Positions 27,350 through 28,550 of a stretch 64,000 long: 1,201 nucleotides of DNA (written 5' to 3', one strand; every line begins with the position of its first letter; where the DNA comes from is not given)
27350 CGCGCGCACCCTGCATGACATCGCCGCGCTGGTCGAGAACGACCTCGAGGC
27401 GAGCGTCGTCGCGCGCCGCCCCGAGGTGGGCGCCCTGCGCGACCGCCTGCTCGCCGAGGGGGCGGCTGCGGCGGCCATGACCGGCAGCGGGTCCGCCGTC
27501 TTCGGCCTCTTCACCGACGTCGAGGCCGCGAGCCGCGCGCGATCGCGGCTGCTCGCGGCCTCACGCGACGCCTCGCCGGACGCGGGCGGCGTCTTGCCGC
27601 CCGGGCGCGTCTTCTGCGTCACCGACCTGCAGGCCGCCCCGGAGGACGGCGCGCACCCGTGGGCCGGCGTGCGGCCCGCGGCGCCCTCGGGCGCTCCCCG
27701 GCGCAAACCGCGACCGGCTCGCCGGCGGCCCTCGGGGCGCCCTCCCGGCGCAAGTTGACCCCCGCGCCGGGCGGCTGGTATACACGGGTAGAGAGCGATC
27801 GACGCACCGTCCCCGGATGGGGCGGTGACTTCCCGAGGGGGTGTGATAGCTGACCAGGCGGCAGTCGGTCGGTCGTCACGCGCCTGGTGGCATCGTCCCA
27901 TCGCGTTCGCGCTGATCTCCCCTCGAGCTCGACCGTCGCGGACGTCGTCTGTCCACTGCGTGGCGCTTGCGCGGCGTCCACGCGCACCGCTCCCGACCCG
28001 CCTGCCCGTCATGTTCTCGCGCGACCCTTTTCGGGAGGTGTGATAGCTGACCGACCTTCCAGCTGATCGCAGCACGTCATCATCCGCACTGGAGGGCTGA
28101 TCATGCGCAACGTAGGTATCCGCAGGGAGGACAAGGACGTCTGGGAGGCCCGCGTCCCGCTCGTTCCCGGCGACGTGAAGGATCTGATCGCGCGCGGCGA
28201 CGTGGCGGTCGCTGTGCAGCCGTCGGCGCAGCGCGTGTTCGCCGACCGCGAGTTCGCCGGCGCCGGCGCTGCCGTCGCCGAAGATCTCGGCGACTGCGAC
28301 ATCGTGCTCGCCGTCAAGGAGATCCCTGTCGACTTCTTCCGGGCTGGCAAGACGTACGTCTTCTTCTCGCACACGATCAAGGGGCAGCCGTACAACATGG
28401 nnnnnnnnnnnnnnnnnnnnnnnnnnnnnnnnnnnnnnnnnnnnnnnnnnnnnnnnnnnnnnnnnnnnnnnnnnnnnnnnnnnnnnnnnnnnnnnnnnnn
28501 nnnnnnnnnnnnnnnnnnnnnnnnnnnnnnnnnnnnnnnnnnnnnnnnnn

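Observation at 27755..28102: Long structured leader upstream of the LKR operon with a duplicated 15-mer and a tiny uORF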

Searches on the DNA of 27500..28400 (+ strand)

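Call 3: search_rna_families(source=window, start=27500, end=28400, threshold=evalue, max_evalue=10, show_alignments=3)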
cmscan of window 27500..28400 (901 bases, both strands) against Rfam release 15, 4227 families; matches with E-value up to 10: 6.
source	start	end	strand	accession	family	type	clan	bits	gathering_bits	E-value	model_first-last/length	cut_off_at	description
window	28033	28061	+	RF03186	mir-3689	Gene; miRNA;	-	19.3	58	0.55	1-72/72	no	mir-3689 microRNA precursor family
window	28256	28318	+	RF01059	mir-598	Gene; miRNA;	-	18.5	69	0.74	1-80/80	no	mir-598 microRNA precursor family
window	28220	28316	+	RF02571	Mcr7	Gene; sRNA;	-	17.1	380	0.085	1-351/351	no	mcr7 sRNA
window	28252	28272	-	RF01340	CRISPR-DR29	Gene; CRISPR;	-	14.8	39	6.8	1-37/37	no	CRISPR RNA direct repeat element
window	28270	28301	+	RF00498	EAV_LTH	Cis-reg; leader;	-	14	70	4.9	1-45/45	no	Equine arteritis virus leader TRS hairpin (LTH)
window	28070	28087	-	RF01126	sR41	Gene; snRNA; snoRNA; CD-box;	-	11.1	54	7.6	1-53/53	no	Small nucleolar RNA sR41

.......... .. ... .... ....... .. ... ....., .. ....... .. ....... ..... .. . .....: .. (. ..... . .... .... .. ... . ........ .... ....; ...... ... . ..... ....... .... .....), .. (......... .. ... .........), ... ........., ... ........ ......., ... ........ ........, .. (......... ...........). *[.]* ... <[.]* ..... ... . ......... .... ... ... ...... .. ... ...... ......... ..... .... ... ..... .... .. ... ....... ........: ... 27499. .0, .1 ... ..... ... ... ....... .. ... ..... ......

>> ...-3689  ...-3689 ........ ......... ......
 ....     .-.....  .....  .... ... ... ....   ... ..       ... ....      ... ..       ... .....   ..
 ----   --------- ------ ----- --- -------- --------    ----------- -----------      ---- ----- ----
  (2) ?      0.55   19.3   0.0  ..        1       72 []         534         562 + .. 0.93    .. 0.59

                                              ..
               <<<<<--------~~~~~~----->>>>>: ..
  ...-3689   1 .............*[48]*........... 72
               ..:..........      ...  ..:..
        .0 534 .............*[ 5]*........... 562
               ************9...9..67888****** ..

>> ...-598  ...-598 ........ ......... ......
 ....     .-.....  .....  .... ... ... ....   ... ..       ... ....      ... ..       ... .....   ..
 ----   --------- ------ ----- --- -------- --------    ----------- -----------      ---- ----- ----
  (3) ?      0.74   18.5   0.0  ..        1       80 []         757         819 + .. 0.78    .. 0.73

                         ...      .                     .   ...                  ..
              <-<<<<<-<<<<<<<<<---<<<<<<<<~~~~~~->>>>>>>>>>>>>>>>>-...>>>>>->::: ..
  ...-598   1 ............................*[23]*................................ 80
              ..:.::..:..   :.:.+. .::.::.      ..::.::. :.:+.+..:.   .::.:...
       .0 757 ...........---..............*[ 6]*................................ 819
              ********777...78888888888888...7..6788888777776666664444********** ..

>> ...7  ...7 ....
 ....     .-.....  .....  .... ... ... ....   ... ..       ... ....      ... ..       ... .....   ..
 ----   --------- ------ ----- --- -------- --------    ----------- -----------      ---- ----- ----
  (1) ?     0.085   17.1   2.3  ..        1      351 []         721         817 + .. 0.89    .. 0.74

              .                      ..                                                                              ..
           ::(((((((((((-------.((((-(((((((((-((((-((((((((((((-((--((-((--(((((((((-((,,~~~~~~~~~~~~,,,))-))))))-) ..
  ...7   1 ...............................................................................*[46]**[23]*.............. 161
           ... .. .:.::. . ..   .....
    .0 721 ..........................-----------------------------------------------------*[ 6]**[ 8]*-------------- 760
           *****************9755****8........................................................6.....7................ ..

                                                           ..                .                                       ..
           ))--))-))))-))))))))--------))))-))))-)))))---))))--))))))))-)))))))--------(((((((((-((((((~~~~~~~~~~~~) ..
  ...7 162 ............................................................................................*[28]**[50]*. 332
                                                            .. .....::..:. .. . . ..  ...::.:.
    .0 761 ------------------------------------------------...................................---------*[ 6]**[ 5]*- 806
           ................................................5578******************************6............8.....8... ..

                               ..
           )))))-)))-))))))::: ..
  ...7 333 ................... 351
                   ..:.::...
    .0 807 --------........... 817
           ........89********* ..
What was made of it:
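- On Lysine riboswitch (RF00168) or any other Rfam family: cmscan of 27500-28400 at E<=10 gives only six noise hits (miRNA, snoRNA, CRISPR-DR and similar), all far below gathering score (call 3).
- Closest known: Lysine riboswitch. Different: Here there is a plain hairpin on a catabolic operon, and there is no model match even at E<=10 (call 3).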

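Call 39: build_rna_model(alignment_id=A1, structure=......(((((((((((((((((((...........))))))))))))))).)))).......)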
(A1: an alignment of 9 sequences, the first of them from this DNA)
Model R1 built from alignment A1 (9 sequences, 63 columns); structure: as given.
model positions 59; base pairs 19; branch points 0; effective number of sequences 3.52; information 0.946 bits per position. Calibrated on 0.2 Mb of random sequence (short: E-values are rough).
structure used (alignment columns):
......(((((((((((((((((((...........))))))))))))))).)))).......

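Call 40: search_with_rna_model(model_id=R1, source=window, max_evalue=10, show_alignments=3)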
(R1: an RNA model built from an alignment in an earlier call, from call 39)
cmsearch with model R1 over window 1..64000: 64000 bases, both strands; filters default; matches with E-value up to 10: 3.
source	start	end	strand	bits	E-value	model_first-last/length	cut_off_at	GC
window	27832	27890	+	77.7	2.9e-16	1-59/59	no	0.71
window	27832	27890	-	15.6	0.16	1-59/59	no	0.71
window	30950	30989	-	12.3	1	1-59/59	no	0.77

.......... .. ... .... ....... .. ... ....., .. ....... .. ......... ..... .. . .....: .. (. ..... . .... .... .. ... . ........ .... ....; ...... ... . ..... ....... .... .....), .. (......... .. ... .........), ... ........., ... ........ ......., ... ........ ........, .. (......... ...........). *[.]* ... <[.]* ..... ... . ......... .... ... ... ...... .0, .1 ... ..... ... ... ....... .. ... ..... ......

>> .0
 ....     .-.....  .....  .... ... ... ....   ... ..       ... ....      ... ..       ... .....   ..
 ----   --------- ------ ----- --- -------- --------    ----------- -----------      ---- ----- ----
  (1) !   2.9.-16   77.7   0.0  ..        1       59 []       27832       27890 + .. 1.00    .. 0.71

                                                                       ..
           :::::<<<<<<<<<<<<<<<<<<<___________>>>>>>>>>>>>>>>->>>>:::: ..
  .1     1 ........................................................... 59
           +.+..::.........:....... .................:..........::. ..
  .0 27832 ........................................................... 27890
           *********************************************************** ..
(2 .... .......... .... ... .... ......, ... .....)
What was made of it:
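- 27837..27886 (+): P2: the conserved RNA hairpin. 5' arm 27837-27855 (this is repeat copy 1), loop 27856-27866, 3' arm 27867-27886. There are three invariant G.U pairs. A27848.C27874 is a mismatch only in this genome. The covariance model scores 77.7 bits on + and 15.6 bits on - (call 40).
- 28034..28052 (+): Repeat copy 2: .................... It is a copy of the P2 5' arm only, with no 3' arm after it. It lies 51 nt before the LKR ATG. The P2 model does not detect it (call 40).
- On Structured cis-regulatory RNA (generic): 77.7 against 15.6 bits (call 40).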

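Call 41: search_with_rna_model(model_id=R1, sources=[L001, L002, L003, L004, L005, L006, L007, L008, L009, L010, L011, L012, L013, L014, L015, L016, L017, L018, L019, L020, L021, L022, L023, L024, L025, L026, L027, L028, L029, L030, L031, L032, L033, L034, L035, L036, L037, L038, L039, L040, L041, L042, L043, L044, L045, L046, L047, L048, L049, L050, L051, L052, L053, L054, L055, L056, L057, L058, L059, L060, L061, L062, L063, L064, L065, L066, L067, L068, L069, L070, L071, L072, L073, L074, L075, L076, L077, L078, L079, L080, L081, L083, L084, L085, L086, L087, L088, L089, L090, L091, L092, L093, L095, L096, L097], max_evalue=10)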
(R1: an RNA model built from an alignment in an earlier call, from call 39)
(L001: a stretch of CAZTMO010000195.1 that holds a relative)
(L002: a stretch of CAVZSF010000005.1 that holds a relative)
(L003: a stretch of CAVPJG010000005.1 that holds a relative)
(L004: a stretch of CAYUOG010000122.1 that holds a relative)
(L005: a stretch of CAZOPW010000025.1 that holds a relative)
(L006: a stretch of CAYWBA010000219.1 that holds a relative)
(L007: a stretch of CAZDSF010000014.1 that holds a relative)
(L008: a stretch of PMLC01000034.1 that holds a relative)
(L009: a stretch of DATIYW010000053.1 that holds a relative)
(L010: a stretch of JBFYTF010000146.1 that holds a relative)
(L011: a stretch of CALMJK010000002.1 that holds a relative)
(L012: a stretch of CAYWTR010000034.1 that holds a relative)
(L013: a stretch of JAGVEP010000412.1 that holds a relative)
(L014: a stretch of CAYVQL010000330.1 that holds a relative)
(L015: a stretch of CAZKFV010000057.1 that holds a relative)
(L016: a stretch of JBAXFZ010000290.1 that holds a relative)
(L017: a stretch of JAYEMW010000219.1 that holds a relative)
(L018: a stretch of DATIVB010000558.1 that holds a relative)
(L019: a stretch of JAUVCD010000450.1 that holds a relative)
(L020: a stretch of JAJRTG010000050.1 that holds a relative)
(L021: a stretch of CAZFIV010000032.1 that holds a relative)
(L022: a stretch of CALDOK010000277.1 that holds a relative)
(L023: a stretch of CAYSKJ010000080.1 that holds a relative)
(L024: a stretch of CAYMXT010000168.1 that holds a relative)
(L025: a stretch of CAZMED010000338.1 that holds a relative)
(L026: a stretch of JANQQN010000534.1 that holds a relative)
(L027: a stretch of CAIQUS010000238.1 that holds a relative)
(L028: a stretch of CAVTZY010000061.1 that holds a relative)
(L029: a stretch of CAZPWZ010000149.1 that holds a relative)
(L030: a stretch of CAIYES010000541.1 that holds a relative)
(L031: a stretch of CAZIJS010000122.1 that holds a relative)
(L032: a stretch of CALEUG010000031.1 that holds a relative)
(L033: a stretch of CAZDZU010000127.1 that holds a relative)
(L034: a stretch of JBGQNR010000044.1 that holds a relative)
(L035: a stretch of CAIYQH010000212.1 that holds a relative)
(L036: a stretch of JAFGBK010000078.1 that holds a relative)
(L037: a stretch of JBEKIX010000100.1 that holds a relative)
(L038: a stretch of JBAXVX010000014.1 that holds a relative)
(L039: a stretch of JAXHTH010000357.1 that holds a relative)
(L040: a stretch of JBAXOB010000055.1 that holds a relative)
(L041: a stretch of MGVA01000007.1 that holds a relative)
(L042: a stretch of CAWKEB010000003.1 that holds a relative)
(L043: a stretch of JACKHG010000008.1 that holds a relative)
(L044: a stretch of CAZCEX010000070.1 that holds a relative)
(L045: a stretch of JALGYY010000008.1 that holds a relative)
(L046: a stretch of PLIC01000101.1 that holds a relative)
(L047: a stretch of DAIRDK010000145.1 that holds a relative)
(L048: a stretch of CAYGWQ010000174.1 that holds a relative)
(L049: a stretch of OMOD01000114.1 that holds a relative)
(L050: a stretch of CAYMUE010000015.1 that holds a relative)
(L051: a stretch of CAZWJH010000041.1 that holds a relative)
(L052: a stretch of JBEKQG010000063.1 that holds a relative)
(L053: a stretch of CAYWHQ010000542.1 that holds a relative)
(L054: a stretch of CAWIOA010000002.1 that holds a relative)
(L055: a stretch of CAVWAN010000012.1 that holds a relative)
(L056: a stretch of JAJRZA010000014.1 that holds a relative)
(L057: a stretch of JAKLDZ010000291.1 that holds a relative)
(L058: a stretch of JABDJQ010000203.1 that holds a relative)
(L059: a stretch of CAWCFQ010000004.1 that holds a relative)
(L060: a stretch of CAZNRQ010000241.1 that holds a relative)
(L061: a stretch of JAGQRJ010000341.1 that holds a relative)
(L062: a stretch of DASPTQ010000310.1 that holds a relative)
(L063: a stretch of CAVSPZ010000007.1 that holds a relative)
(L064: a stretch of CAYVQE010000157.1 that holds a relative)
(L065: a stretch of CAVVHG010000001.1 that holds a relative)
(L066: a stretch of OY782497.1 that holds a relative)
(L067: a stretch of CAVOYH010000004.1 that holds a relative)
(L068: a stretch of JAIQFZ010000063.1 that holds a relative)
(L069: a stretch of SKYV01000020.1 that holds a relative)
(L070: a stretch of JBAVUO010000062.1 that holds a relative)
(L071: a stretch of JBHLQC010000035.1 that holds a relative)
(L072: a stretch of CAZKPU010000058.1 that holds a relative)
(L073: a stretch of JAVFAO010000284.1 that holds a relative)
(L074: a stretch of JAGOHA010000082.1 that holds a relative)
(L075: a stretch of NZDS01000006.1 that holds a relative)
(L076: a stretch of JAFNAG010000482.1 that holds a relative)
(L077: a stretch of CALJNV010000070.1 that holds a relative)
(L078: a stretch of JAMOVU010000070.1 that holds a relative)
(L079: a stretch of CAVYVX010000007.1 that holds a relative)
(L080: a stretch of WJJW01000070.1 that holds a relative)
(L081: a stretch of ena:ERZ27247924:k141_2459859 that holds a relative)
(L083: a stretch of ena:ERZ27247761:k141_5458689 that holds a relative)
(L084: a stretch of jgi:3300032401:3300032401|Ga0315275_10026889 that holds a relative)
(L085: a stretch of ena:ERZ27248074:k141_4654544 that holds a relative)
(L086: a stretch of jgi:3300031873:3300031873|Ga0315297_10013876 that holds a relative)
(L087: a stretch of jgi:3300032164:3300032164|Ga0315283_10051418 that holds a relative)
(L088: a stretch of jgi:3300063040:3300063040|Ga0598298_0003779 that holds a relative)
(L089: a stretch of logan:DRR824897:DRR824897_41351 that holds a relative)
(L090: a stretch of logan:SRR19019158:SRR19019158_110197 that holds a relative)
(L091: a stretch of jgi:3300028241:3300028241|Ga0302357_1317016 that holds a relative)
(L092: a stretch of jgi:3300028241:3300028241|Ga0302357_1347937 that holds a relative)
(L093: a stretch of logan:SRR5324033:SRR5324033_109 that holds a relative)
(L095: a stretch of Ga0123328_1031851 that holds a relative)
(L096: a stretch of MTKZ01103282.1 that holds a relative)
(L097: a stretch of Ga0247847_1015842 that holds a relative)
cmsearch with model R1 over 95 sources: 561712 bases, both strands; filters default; matches with E-value up to 10: 17.
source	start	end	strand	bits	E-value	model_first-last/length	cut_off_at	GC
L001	1407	1465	+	84.3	7e-17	1-59/59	no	0.66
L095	592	650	-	83.9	8.6e-17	1-59/59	no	0.69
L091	154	212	+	83.7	9.5e-17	1-59/59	no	0.66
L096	1235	1293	+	82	2.4e-16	1-59/59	no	0.66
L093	730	788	+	77.7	2.5e-15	1-59/59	no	0.71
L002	2779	2837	+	75.5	8.7e-15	1-59/59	no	0.59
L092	872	930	+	69.3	2.5e-13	1-59/59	no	0.59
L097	75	130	-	67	8.8e-13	1-59/59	no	0.61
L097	712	767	+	64.7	3e-12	1-59/59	no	0.62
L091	155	213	-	25.1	0.008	1-59/59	no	0.68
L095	591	649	+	19.5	0.17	1-59/59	no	0.69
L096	1236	1294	-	18.3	0.33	1-59/59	no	0.66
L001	1408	1466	-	16.4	0.94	1-59/59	no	0.66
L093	730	788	-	15.6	1.4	1-59/59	no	0.71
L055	6481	6544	-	14.9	2.1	1-59/59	no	0.69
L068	6759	6822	-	14.9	2.1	1-59/59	no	0.69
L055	77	126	-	13.9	3.7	1-59/59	no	0.58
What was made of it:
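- On REP / MITE-like repeated hairpin: There is one full copy in 64 kb and one per 3-7 kb related locus (calls 40, 41).
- Each copy scores 65-84 bits with the model on the + strand, and the reverse strand reaches at most 25 bits (calls 40, 41). There is one full copy in 64 kb here and one per related locus (calls 40, 41).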

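Call 44: search_dna_similar(query=window:27825-27895:+, collection=plasmids, mode=distant, max_evalue=1)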
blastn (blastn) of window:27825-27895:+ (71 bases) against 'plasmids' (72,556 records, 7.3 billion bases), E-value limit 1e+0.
Records with a match: 2; places in all: 2; records where one place covers at least 80% of the query: 0.
Best place of each record, by identity: 95-99% 1; 90-95% 1.
By first word of the organism name: Sinorhizobium 2.
By predicted mobility (MOB-suite, as given by PLSDB): non-mobilizable 2.
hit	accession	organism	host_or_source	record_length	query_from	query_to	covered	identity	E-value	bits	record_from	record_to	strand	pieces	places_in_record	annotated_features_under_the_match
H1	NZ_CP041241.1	Sinorhizobium mexicanum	Acaciella angustissima,cell culture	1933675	25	50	37%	92.3%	5e-1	39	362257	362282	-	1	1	none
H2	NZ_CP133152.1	Sinorhizobium chiapasense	Acaciella angustissima,cell culture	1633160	27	50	34%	95.8%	5e-1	40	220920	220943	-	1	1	none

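Call 56: search_with_rna_model(model_id=R1, sources=[L218, L219, L220, L221], max_evalue=10, filters=off)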
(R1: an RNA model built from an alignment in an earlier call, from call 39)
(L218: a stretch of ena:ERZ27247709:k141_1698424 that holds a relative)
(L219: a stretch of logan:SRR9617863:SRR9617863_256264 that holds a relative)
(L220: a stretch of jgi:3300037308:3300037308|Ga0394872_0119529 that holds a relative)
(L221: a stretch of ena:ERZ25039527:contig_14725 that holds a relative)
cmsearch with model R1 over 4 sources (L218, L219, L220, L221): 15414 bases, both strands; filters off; matches with E-value up to 10: 43.
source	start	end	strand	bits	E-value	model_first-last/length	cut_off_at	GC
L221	2023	2044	+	13.6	0.12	1-59/59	no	0.82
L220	524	544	-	10.7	0.57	1-59/59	no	0.86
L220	111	146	-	10.1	0.81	1-59/59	no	0.75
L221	707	753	+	8.4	2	1-59/59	no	0.77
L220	3377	3414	+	8.2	2.2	1-59/59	no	0.74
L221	3203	3240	-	7.8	2.8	1-59/59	no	0.84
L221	1094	1128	-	7.8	2.9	1-59/59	no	0.71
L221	2981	3009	+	7.7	3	1-59/59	no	0.83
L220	818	842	+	7.7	3.1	1-59/59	no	0.84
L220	2040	2083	+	7.6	3.2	1-59/59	no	0.77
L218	3462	3519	+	7.6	3.3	1-59/59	no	0.62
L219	2450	2507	+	7.6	3.3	1-59/59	no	0.62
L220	2281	2306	+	7.3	3.8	1-59/59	no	0.65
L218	1122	1166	-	7.2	3.9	1-59/59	no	0.67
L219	110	154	-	7.2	3.9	1-59/59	no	0.67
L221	535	570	-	7.1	4.2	1-59/59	no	0.69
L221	1315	1369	+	7.1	4.3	1-59/59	no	0.76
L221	617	644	+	7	4.3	1-59/59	no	0.86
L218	871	895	-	7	4.5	1-59/59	no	0.76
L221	1659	1730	-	6.9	4.6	1-59/59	no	0.72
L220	2548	2579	+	6.7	5.1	1-59/59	no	0.66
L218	3066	3085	-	6.7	5.3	1-59/59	no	0.65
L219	2054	2073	-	6.7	5.3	1-59/59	no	0.65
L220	2680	2708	+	6.6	5.4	1-59/59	no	0.66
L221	361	387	-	6.6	5.5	1-59/59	no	0.7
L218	2631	2669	-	6.5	5.8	1-59/59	no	0.72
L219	1619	1657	-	6.5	5.8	1-59/59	no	0.72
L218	1923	1944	+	6.5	5.9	1-59/59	no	0.82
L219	911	932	+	6.5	5.9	1-59/59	no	0.82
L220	45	93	-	6.5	5.9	1-59/59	no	0.69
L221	2757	2787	-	6.3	6.6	1-59/59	no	0.77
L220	1901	1957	-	6.2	6.8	1-59/59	no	0.68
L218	92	152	+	6.2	6.8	1-59/59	no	0.7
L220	3331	3370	-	6.2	6.9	1-59/59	no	0.77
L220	662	680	+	6.1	7.1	1-59/59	no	0.74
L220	581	602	+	6.1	7.1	1-59/59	no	0.82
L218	3836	3859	-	6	7.6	1-59/59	no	0.75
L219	2824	2847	-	6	7.6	1-59/59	no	0.75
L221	1537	1562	-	6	7.7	1-59/59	no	0.73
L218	2984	3021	+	5.7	9.2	1-59/59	no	0.82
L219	1972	2009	+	5.7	9.2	1-59/59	no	0.82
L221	3889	3916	+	5.6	9.3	1-59/59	no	0.93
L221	2957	2980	-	5.5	9.8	1-59/59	no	0.79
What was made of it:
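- Tried and rejected: Extra copies were sought with the covariance model in 99 loci and in the window; only the known ones were found (calls 40, 41, 56).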

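Call 70: search_dna_similar(query=window:27825-27895:+, collection=phages, mode=distant, max_evalue=1)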
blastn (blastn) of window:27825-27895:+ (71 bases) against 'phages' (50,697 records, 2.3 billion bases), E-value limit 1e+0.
No match.
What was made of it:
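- Tried and rejected: Plasmids and phages gave nothing meaningful (calls 44, 70).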

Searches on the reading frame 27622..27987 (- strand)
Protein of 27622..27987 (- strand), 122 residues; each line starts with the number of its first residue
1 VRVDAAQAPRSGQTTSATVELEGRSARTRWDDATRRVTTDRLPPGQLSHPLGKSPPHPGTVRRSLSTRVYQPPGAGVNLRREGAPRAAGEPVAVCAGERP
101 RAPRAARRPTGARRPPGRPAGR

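Call 74: search_protein_representatives(protein=window:27622-27987:-)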
Query: 122 residues. Proteins with E-value up to 0.001 (for the whole library): 0; up to 1e-10: 0; up to 1e-30: 0. The best 0 are listed.
